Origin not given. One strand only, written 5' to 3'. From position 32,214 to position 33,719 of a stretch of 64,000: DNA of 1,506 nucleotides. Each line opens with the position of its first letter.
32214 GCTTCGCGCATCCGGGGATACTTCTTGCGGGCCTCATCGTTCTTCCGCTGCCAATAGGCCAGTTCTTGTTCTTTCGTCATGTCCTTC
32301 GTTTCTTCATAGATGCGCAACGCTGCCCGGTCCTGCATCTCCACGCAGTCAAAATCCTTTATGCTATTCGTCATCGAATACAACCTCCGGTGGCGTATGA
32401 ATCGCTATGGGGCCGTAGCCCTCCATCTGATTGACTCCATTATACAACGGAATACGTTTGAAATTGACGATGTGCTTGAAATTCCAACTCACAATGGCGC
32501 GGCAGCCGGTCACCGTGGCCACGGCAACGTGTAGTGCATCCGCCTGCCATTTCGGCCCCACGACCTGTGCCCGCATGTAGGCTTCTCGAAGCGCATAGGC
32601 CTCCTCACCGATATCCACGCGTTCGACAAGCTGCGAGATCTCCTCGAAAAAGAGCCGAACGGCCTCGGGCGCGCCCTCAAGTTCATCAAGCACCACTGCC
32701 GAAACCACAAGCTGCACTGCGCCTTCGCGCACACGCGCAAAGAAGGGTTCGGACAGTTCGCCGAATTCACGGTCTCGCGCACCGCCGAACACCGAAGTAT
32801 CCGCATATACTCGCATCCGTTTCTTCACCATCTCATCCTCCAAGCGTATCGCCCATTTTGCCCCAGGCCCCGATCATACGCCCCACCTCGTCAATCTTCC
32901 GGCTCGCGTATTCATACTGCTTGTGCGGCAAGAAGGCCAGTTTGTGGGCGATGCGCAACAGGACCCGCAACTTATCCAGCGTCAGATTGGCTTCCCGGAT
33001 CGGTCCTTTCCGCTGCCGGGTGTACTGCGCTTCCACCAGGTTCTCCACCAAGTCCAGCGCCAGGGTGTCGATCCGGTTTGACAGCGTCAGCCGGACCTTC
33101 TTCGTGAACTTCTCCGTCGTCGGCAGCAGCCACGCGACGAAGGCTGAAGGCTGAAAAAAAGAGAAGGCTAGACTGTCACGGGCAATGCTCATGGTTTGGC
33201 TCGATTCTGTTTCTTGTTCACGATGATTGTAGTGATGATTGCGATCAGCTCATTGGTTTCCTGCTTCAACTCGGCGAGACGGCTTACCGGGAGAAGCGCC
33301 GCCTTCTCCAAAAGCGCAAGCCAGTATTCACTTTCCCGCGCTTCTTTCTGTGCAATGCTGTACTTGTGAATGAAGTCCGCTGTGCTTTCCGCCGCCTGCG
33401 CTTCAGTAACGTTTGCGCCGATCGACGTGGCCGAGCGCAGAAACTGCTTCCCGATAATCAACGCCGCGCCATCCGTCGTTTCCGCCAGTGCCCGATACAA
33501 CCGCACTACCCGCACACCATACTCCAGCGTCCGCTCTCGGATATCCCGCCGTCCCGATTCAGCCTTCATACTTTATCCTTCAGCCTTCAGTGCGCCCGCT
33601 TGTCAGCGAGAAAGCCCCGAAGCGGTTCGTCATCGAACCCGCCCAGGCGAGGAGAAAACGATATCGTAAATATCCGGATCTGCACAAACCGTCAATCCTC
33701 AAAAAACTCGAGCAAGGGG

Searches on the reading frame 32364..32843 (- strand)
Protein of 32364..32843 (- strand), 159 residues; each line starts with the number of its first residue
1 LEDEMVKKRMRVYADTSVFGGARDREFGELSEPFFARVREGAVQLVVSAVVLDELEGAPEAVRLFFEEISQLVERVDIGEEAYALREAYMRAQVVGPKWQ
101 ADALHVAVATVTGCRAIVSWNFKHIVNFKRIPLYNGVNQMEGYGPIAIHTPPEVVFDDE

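Call 3: search_protein_families(library=pfam, proteins=[window:32364-32843:-], max_evalue=0.1)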
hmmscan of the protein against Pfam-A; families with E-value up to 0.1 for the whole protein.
window:32364-32843:- (159 aa): 4 families
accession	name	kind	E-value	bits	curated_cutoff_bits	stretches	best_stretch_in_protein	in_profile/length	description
PF13470.12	PIN_3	-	0.0002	22.6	27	1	15-123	5-115/115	PIN domain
PF01850.27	PIN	-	0.00063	20.8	23.6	1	12-117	1-108/120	PIN domain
PF22551.1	TY-Chap1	-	0.0011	19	27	1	30-113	32-111/132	T3SS (YopN, CesT) and YbjN peptide-binding chaperone 1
PF16289.11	PIN_12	-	0.051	14.4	32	1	13-56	2-46/172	PIN domain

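Call 4: search_protein_families(library=ncbifam, proteins=[window:32364-32843:-], max_evalue=0.1)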
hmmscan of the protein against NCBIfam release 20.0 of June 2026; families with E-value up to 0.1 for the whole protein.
window:32364-32843:- (159 aa): 0 families

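Call 26: find_related_loci(query=A4, collection=metagenome_contigs, flank=5000)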
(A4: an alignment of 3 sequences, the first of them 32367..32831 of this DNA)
Query A4 (155 aa) in metagenome_contigs; peptide patterns used: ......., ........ (x = any residue, [..] = any of these).
600 stretches matched a pattern (row limit reached: there are more); 571 encode a relative of the query (tblastn E <= 1e-3); the best 80 are kept; 80 distinct loci.
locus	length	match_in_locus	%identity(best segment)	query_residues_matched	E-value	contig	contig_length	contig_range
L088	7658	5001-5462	91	2-155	1e-92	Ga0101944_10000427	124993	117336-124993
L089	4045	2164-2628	75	1-155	8e-76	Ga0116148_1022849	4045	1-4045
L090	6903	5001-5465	75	1-155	9e-76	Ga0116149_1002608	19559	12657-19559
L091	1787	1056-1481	62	6-147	2e-58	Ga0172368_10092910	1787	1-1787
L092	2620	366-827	58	2-155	2e-57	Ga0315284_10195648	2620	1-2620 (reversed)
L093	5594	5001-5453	57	1-151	6e-56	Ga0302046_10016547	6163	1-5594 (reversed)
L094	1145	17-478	59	2-155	3e-58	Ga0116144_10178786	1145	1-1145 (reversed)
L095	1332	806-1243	58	6-151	2e-51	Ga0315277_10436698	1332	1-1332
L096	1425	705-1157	50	1-151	1e-50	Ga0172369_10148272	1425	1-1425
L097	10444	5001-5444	52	4-151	8e-49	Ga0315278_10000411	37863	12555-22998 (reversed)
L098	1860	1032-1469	54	6-151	1e-49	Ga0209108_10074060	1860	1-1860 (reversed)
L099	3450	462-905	51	3-150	2e-48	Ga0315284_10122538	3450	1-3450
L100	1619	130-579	57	6-155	4e-49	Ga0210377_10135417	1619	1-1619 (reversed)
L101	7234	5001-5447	52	6-154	2e-48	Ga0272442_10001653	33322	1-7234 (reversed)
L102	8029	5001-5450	51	5-154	1e-47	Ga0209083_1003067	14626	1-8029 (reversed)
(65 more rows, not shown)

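Call 42: predict_structure(alignment_id=A5)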
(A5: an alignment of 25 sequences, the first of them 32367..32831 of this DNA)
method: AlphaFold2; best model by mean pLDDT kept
length: 155 residues; sequences in the alignment: 25
mean_pLDDT: 92.8   pTM: 0.87
mean pLDDT of the five models: 92.8, 92.3, 91.7, 90.5, 90.4
residues with pLDDT >= 90: 137; 70-90: 10; 50-70: 8; < 50: 0
segments of 3 or more residues with pLDDT < 50: none
pLDDT, mean of each block of 10 residues (from residue 1): 85 94 94 96 95 96 97 97 98 93 97 86 83 98 94 71
secondary structure, 60 per line:
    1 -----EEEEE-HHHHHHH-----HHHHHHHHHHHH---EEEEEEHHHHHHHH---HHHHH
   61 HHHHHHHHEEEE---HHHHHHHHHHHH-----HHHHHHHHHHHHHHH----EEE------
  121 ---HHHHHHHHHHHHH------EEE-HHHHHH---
elements in order: E6-10 H12-18 H24-35 E39-44 H45-52 H56-68 E69-72 H76-87 H93-107 E112-114 H124-136 E143-145 H147-152

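Call 46: fold_search(model_id=the predicted structure, library=pdb)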
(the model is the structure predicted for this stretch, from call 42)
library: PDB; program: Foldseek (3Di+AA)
matches with E <= 10: 1500; with E <= 0.001: 19
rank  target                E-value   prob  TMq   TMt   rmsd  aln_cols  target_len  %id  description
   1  5x3t_B                1.1e-04  1.00  0.57  0.63   3.9       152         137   19  VapBC from Mycobacterium tuberculosis (released 2017-06-07)
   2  3zvk_B                1.2e-04  1.00  0.59  0.67   3.8       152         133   14  Crystal structure of VapBC2 from Rickettsia felis bound to a DNA fragment from their promoter (released 2011-12-14)
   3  5ecd_A                2.6e-04  1.00  0.59  0.67   3.9       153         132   16  Structure of the Shigella flexneri VapC mutant D98N crystal form 1 (released 2016-02-17)
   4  4chg_A                2.6e-04  1.00  0.50  0.56   4.6       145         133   16  Crystal structure of VapBC15 complex from Mycobacterium tuberculosis (released 2014-11-12)
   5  9h6a_A                2.8e-04  1.00  0.56  0.64   4.6       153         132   18  Crystal structure of the E. coli F-plasmid VapBC toxin-antitoxin complex (released 2024-12-18)
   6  6ifc_A                3.1e-04  1.00  0.56  0.64   4.5       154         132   18  Crystal structure of VapBC from Salmonella typhimurium (released 2020-01-29)
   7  5ecw_A                3.7e-04  1.00  0.55  0.63   4.4       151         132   16  Structure of the Shigella flexneri VapC mutant D7A (released 2016-02-17)
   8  3zvk_A                4.0e-04  1.00  0.58  0.65   3.8       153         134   11  Crystal structure of VapBC2 from Rickettsia felis bound to a DNA fragment from their promoter (released 2011-12-14)
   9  6sd6_D                4.2e-04  1.00  0.57  0.65   4.5       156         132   18  Structure of VapBC from Shigella sonnei (released 2020-08-26)
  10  5ed0_A                5.1e-04  1.00  0.56  0.64   5.2       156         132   17  Structure of the Shigella flexneri VapC mutant D7N (released 2016-02-17)
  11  3tnd_A                5.4e-04  1.00  0.56  0.64   3.6       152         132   18  Crystal structure of Shigella flexneri VapBC toxin-antitoxin complex (released 2011-11-02)
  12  5wzf_B                5.4e-04  1.00  0.55  0.63   4.7       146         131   14  Crystal structure of Mycobacterium tuberculosis VapC20 (Rv2549c), Sarcin-Ricin loop cleaving toxin (released 2017-10-25)
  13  5h4h_B                6.5e-04  1.00  0.56  0.60   4.5       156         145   12  Structure of PIN-domain protein (VapC4 toxin) from Pyrococcus horikoshii determined at 2.2 A resolution (released 2016-11-23)
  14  5sv2                  6.9e-04  1.00  0.54  0.60   4.2       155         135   14  Toxin VapC21 from Mycobacterium tuberculosis (released 2016-09-14)
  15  1w8i                  6.9e-04  1.00  0.54  0.54  12.8       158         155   16  The Structure of gene product af1683 from Archaeoglobus fulgidus. (released 2004-11-16)
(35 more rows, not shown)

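Call 58: search_protein_families(library=padloc, proteins=[window:32367-32831:-], max_evalue=0.01)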
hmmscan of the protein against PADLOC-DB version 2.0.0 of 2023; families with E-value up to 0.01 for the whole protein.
window:32367-32831:- (155 aa): 0 families

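Call 67: find_related_loci(query=A4, collection=viral_contigs, flank=5000)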
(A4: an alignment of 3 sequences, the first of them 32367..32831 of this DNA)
Query A4 (155 aa) in viral_contigs; peptide patterns used: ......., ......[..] (x = any residue, [..] = any of these).
59 stretches matched a pattern, but none encodes a relative of the query by tblastn (E <= 1e-3).

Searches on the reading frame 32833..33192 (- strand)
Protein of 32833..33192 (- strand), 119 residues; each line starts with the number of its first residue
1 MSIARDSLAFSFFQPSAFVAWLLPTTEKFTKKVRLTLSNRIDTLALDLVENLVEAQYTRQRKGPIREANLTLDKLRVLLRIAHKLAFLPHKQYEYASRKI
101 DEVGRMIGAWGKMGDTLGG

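Call 3: search_protein_families(library=pfam, proteins=[window:32833-33192:-], max_evalue=0.1)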
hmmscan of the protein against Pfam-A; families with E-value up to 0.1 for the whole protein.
window:32833-33192:- (119 aa): 2 families
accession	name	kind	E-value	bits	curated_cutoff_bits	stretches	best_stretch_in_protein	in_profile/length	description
PF22296.2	bAvd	-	1.4e-21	77.5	40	1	17-112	9-105/107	bAvd-like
PF05635.17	23S_rRNA_IVP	-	0.00023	21.8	33.8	1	19-108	13-105/106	23S rRNA-intervening sequence protein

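Call 4: search_protein_families(library=ncbifam, proteins=[window:32833-33192:-], max_evalue=0.1)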
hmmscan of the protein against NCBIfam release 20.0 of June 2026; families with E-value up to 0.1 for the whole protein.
window:32833-33192:- (119 aa): 2 families
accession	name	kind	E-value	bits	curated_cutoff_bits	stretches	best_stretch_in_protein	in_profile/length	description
NF033474.1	DivGenRetAVD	equivalog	1.1e-27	96.4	80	1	17-112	9-104/104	diversity-generating retroelement protein Avd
TIGR02436.1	TIGR02436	subfamily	0.015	15.5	24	1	25-109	15-103/109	four helix bundle protein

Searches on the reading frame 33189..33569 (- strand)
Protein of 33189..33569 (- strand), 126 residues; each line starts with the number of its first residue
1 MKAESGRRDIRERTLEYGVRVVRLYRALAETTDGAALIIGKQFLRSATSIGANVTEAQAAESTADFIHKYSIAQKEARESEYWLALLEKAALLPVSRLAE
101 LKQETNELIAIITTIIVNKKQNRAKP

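Call 3: search_protein_families(library=pfam, proteins=[window:33189-33569:-], max_evalue=0.1)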
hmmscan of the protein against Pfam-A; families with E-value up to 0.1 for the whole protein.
window:33189-33569:- (126 aa): 1 family
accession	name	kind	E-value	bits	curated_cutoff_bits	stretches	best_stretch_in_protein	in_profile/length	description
PF05635.17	23S_rRNA_IVP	-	3.2e-20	72.8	33.8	1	20-113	15-105/106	23S rRNA-intervening sequence protein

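Call 4: search_protein_families(library=ncbifam, proteins=[window:33189-33569:-], max_evalue=0.1)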
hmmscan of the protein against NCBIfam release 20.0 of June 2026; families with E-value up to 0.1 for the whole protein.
window:33189-33569:- (126 aa): 3 families
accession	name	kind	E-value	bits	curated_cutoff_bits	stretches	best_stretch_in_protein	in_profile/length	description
TIGR02436.1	TIGR02436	subfamily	1.1e-24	86.8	24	1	12-118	3-107/109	four helix bundle protein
NF008912.0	PRK12275.1-6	subfamily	2.5e-07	30.7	124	1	22-123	17-115/117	hypothetical protein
NF008911.0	PRK12275.1-2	subfamily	4.1e-07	30.5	137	1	39-119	35-115/118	hypothetical protein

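Call 58: search_protein_families(library=padloc, proteins=[window:33192-33569:-], max_evalue=0.01)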
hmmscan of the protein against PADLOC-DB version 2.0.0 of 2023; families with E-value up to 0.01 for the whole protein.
window:33192-33569:- (126 aa): 0 families
